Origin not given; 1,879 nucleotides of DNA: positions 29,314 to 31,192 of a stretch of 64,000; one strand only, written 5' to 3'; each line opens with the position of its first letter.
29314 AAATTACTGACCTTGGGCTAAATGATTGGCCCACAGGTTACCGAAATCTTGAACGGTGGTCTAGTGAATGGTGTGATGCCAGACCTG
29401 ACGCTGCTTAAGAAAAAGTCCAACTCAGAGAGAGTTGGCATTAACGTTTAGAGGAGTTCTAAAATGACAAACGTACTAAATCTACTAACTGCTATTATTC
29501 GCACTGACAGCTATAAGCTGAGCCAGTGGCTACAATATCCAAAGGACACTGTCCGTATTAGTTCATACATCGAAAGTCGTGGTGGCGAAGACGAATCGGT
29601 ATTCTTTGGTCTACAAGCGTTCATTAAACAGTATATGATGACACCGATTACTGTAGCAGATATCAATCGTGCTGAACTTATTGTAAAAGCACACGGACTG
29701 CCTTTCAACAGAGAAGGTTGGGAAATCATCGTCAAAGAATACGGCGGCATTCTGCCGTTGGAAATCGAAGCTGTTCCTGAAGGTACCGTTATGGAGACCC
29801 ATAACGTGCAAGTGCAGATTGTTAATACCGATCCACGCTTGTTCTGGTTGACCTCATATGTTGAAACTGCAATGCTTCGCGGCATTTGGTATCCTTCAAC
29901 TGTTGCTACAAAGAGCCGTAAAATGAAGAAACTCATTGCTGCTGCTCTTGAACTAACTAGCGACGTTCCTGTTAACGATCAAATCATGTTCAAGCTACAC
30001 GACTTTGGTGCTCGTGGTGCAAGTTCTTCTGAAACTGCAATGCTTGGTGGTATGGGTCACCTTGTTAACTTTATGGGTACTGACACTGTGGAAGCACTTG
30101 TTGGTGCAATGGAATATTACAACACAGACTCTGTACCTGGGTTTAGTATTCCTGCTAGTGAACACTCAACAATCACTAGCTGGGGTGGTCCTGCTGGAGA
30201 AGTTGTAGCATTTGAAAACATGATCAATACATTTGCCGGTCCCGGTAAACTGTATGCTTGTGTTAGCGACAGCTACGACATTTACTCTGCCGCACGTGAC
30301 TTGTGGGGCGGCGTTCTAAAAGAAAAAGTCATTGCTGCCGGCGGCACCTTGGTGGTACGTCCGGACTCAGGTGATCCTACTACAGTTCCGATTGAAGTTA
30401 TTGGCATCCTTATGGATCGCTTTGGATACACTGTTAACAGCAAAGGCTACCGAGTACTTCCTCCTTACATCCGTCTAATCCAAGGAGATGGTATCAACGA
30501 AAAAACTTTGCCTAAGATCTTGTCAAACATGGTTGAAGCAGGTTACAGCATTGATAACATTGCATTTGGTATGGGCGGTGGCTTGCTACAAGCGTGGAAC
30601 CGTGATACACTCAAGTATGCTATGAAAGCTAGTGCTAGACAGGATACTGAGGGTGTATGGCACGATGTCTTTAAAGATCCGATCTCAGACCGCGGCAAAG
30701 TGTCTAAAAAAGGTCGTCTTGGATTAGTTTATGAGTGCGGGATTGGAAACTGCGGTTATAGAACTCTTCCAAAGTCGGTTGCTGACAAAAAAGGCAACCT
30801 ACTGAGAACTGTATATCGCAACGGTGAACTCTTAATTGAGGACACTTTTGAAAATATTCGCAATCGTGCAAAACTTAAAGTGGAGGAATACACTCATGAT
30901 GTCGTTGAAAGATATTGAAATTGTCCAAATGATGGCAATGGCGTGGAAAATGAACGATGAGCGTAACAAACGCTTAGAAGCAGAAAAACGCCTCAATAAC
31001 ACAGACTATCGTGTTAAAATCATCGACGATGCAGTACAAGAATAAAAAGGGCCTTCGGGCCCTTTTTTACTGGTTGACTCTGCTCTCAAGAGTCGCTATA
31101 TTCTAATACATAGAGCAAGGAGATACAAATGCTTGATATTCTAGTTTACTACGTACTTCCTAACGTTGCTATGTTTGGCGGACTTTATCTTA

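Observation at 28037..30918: Two-gene NAD+ salvage cassette (NAMPT plus NMNAT-Nudix), NARP2 type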

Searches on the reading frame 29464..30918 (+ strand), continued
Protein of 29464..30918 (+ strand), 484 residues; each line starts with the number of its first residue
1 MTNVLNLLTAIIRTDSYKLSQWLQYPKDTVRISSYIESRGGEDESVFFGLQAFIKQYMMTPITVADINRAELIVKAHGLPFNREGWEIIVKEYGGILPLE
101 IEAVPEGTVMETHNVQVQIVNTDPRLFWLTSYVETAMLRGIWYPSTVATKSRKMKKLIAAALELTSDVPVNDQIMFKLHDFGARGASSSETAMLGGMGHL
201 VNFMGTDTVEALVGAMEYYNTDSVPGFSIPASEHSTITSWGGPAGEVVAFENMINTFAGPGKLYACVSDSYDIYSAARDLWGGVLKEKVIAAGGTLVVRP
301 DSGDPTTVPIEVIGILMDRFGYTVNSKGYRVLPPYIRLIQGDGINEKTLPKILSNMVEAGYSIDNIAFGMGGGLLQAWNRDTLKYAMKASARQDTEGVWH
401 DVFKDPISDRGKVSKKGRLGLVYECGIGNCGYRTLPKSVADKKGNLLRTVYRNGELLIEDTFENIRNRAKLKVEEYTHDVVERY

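Call 60: get_annotated_region(hit=H8, flank=4000)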
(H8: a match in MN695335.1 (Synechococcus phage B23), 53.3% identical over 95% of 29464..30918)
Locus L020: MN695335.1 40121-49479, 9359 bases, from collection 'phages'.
description: Synechococcus phage B23, complete genome.
organism: Synechococcus phage B23 (NCBI taxid 2674977)
taxonomy: Viruses; Duplodnaviria; Heunggongvirae; Uroviricota; Caudoviricetes; Kyanoviridae
host: Synechoccus sp.; source: -; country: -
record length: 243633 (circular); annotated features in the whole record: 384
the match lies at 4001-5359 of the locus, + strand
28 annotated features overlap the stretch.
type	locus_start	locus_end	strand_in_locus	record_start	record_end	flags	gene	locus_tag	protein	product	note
CDS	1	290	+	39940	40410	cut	-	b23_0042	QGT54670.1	hypothetical protein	gp42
CDS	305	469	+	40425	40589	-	-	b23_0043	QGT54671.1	hypothetical protein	gp43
CDS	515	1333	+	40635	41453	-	-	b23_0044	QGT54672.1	hypothetical protein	gp44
CDS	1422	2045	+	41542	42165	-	-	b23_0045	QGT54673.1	translation initiation factor 2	gp45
CDS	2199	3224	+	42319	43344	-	-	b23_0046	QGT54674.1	nicotinamide-nucleotide adenylyltransferase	gp46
CDS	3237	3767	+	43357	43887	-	-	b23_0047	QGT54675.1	hypothetical protein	gp47; Phage protein (ACLAME 1218)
CDS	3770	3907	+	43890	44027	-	-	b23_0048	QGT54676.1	hypothetical protein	gp48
CDS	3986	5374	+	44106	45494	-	-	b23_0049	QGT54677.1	nicotinamide phosphoribosyltransferase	gp49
CDS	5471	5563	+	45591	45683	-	-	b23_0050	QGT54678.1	hypothetical protein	gp50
tRNA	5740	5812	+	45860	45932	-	-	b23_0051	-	tRNA-Lys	tRNA-Lys-TTT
tRNA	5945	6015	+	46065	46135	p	-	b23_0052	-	tRNA-OTHER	tRNA-Pseudo-CCA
tRNA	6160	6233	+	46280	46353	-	-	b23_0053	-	tRNA-Asp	tRNA-Asp-GTC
CDS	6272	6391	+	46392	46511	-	-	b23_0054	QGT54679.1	hypothetical protein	gp54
CDS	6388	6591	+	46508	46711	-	-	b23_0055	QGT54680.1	hypothetical protein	gp55; Hypothetical-Protein | belonging to T4-LIKE GC: 783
tRNA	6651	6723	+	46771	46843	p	-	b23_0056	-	tRNA-OTHER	tRNA-Pseudo-GTT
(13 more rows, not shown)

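Call 61: get_annotated_region(hit=H10, flank=4000)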
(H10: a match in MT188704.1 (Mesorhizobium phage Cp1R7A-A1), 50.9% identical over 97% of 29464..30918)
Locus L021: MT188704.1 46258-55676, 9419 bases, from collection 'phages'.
description: Mesorhizobium phage Cp1R7A-A1, complete genome.
organism: Mesorhizobium phage Cp1R7A-A1 (NCBI taxid 2723894)
taxonomy: Viruses; Duplodnaviria; Heunggongvirae; Uroviricota; Caudoviricetes
host: Mesorhizobium loti R7ANS; source: -; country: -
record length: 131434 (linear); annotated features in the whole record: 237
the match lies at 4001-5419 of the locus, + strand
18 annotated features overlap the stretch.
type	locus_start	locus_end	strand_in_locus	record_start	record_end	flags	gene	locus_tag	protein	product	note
CDS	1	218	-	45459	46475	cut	-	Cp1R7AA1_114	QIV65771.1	hypothetical protein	Hypothetical protein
CDS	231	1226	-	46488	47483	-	-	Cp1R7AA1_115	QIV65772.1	putative tail fiber protein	More similar to DUF2793 domain containing protein of Mesorhizobium spp.; Putative tail fiber protein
CDS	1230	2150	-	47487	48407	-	-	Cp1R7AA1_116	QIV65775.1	putative tail fiber protein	Putative tail fiber protein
tRNA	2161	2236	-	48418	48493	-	-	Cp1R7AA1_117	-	tRNA-Cys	tRNA-Cys-00001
CDS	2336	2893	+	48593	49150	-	-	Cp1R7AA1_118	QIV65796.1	bifunctional (p)ppGpp synthase/hydrolase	Bifunctional (p)ppGpp synthase/hydrolase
CDS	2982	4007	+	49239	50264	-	-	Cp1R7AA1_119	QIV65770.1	nicotinamide-nucleotide adenylyltransferase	Nicotinamide-nucleotide adenylyltransferase or ADP-ribose pyrophosphatase or bifunctional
CDS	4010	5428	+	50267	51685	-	-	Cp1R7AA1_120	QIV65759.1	nicotinamide phosphoribosyl transferase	Nicotinamide phosphoribosyl transferase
CDS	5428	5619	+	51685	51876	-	-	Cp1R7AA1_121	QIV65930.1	hypothetical protein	Hypothetical protein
CDS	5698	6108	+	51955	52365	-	-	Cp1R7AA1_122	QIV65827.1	hypothetical protein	Hypothetical protein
CDS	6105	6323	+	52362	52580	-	-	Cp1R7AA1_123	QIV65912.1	hypothetical protein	Hypothetical protein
CDS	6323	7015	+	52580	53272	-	-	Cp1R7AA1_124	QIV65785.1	hypothetical protein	Hypothetical protein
CDS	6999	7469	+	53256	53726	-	-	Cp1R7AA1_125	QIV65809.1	hypothetical protein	Hypothetical protein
CDS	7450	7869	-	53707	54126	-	-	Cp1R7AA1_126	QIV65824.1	hypothetical protein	Hypothetical protein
CDS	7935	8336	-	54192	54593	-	-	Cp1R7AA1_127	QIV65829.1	hypothetical protein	Hypothetical protein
CDS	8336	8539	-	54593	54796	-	-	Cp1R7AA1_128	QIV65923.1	hypothetical protein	Hypothetical protein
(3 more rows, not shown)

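Call 62: get_annotated_region(hit=H11, flank=4000)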
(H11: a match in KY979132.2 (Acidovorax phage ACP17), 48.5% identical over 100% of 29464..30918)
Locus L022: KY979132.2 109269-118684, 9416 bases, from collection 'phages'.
description: Acidovorax phage ACP17, complete genome.
organism: Acidovorax phage ACP17 (NCBI taxid 2010329)
taxonomy: Viruses; Duplodnaviria; Heunggongvirae; Uroviricota; Caudoviricetes; Busanvirus; Busanvirus ACP17
host: Acidovorax citrulli; source: -; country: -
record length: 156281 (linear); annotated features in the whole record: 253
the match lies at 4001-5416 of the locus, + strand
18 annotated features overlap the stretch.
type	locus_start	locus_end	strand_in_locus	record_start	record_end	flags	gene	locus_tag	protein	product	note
CDS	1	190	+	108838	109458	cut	-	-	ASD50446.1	hypothetical protein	-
CDS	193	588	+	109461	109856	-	-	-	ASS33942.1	hypothetical protein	-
CDS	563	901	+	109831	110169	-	-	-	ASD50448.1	hypothetical protein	-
CDS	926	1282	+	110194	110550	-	-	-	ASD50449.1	hypothetical protein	-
CDS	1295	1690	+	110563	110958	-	-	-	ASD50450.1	hypothetical protein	Phage protein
CDS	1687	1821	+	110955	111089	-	-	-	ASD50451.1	hypothetical protein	-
CDS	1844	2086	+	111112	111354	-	-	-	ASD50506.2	hypothetical protein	-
CDS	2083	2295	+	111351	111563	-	-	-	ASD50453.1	hypothetical protein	-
CDS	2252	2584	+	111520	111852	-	-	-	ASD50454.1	hypothetical protein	-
CDS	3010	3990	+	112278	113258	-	-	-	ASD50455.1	NMN adenylyltransferase NUDIX hydrolase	-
CDS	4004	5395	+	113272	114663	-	-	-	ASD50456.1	nicotinamide phosphoribosyltransferase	Nicotinamide phosphoribosyltransferase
CDS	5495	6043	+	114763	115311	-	-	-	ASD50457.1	hypothetical protein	-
CDS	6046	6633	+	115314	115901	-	-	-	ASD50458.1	hypothetical protein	Phage protein;DarB-like antirestriction protein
CDS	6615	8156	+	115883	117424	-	-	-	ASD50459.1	cell wall surface anchor family protein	cell wall surface anchor family protein;lectin domain containing protein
CDS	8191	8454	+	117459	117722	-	-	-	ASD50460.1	hypothetical protein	-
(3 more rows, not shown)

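Call 96: search_protein_families(library=padloc, proteins=[window:29464-30915:+], max_evalue=0.01)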
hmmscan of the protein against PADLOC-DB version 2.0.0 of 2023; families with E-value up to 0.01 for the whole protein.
window:29464-30915:+ (484 aa): 0 families

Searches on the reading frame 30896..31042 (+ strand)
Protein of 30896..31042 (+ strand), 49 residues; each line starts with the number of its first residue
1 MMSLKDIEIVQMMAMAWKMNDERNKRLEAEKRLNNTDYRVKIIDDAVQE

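Call 96: search_protein_families(library=padloc, proteins=[window:30896-31042:+], max_evalue=0.01)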
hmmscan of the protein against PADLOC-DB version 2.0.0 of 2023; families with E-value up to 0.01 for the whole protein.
window:30896-31042:+ (49 aa): 0 families
